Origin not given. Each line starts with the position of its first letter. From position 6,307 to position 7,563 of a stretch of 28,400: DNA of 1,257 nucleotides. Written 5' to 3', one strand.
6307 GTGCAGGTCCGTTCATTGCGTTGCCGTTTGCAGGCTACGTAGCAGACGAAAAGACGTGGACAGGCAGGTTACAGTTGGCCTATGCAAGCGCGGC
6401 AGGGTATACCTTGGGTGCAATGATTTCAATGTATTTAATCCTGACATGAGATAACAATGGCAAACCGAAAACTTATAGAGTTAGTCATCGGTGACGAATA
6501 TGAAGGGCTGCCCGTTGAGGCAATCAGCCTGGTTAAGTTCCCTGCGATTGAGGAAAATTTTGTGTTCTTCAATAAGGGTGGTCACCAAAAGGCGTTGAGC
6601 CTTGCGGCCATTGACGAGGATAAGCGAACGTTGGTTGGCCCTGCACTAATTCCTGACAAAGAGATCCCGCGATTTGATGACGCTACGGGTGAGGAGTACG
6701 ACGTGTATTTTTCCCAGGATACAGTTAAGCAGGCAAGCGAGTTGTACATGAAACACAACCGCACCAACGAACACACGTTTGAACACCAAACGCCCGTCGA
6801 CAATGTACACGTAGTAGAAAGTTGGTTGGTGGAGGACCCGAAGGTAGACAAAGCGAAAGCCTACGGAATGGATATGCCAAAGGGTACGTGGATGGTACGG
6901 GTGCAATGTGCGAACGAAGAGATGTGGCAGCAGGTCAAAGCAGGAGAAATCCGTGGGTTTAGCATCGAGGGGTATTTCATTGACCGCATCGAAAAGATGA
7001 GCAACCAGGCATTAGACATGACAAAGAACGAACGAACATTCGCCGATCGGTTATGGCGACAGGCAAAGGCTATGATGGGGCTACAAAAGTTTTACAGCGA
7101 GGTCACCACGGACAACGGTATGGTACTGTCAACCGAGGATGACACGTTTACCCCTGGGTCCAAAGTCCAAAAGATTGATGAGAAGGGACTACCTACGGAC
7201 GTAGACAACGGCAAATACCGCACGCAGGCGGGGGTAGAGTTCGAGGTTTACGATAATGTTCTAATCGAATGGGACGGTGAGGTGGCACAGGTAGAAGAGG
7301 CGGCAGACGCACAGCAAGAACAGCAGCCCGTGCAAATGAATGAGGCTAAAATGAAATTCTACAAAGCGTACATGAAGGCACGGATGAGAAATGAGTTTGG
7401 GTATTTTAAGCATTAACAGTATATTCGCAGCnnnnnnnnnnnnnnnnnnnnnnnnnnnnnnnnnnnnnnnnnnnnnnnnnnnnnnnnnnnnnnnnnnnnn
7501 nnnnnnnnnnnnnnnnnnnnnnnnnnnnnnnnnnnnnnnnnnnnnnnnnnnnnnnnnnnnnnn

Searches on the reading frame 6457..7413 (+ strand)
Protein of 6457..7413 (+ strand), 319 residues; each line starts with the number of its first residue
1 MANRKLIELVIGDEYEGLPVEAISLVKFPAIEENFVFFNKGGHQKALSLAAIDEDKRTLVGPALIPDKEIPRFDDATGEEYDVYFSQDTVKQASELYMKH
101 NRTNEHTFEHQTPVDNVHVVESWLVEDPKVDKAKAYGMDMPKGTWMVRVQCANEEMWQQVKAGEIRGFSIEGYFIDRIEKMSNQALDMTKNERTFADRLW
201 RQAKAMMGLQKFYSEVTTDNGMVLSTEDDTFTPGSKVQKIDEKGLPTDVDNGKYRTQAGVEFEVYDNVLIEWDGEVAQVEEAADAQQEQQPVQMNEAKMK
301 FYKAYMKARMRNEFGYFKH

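Call 4: search_protein_families(library=pfam, proteins=[window:6457-7413:+], max_evalue=1)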
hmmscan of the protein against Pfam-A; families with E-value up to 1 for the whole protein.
window:6457-7413:+ (319 aa): 1 family
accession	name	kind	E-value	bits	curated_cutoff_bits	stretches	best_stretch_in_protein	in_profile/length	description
PF14550.11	Peptidase_S78_2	-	7e-19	68.5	24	1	53-172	9-120/126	Putative phage serine protease XkdF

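Call 5: search_protein_families(library=phrogs, proteins=[window:6457-7413:+], max_evalue=0.1)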
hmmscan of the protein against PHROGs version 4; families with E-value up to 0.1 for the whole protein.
window:6457-7413:+ (319 aa): 11 families
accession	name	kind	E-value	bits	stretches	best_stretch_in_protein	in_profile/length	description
phrog_24921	-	unknown function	5e-47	161.7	1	13-289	11-283/349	-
phrog_1530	-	other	3.9e-18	66.9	1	44-173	234-348/379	DNA methyltransferase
phrog_3017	-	head and packaging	1.6e-13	51.6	1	20-201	10-179/402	head maturation protease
phrog_15223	-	other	8.7e-11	43.1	1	74-196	26-136/199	protease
phrog_34096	-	head and packaging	5.4e-09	36.3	1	48-172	125-233/412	head maturation protease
phrog_33677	-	head and packaging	2.6e-07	31.1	1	119-175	208-265/564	head maturation protease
phrog_13242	-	unknown function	4.9e-07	30.1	1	75-173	333-422/450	-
phrog_31676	-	unknown function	7.3e-05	23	1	74-171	5-100/328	-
phrog_19260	-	unknown function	0.00049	20.6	1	84-175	66-151/253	-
phrog_617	-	head and packaging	0.0046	16.9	1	44-191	10-140/626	major head protein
phrog_14859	-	DNA, RNA and nucleotide metabolism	0.018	15.1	1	51-179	243-363/373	RNA ligase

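Call 8: find_related_loci(query=window:6457-7413:+, collection=viral_contigs, flank=10000)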
Query window:6457-7413:+ (319 aa) in viral_contigs; peptide patterns used: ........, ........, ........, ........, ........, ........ (x = any residue, [..] = any of these).
193 stretches matched a pattern; 187 encode a relative of the query (tblastn E <= 1e-3); the best 80 are kept; 80 distinct loci.
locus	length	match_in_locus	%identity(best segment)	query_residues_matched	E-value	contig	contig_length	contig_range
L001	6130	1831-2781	73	1-317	3e-161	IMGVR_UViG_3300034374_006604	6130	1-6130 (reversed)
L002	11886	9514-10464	73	1-317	3e-160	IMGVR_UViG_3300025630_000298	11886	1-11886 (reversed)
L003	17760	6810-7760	73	1-317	3e-160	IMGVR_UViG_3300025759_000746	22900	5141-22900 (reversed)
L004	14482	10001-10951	73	1-317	3e-160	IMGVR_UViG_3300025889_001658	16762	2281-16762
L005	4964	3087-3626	56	5-187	2e-64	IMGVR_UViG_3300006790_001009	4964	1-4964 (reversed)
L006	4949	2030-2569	56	5-187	1e-64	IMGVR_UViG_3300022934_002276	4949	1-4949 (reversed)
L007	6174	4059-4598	56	5-187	2e-64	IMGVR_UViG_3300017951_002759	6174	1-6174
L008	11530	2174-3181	56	5-267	2e-64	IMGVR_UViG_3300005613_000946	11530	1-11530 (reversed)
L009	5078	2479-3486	59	5-267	8e-64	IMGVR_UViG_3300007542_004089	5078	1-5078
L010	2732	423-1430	59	5-267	2e-64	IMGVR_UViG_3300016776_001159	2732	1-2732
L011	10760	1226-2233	59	5-267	1e-63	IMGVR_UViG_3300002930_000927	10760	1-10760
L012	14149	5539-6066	55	5-183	4e-63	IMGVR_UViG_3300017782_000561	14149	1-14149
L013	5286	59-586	55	5-183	3e-63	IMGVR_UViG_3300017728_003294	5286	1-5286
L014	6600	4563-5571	56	5-267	2e-63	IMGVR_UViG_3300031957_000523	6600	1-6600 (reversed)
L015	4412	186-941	44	8-271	8e-63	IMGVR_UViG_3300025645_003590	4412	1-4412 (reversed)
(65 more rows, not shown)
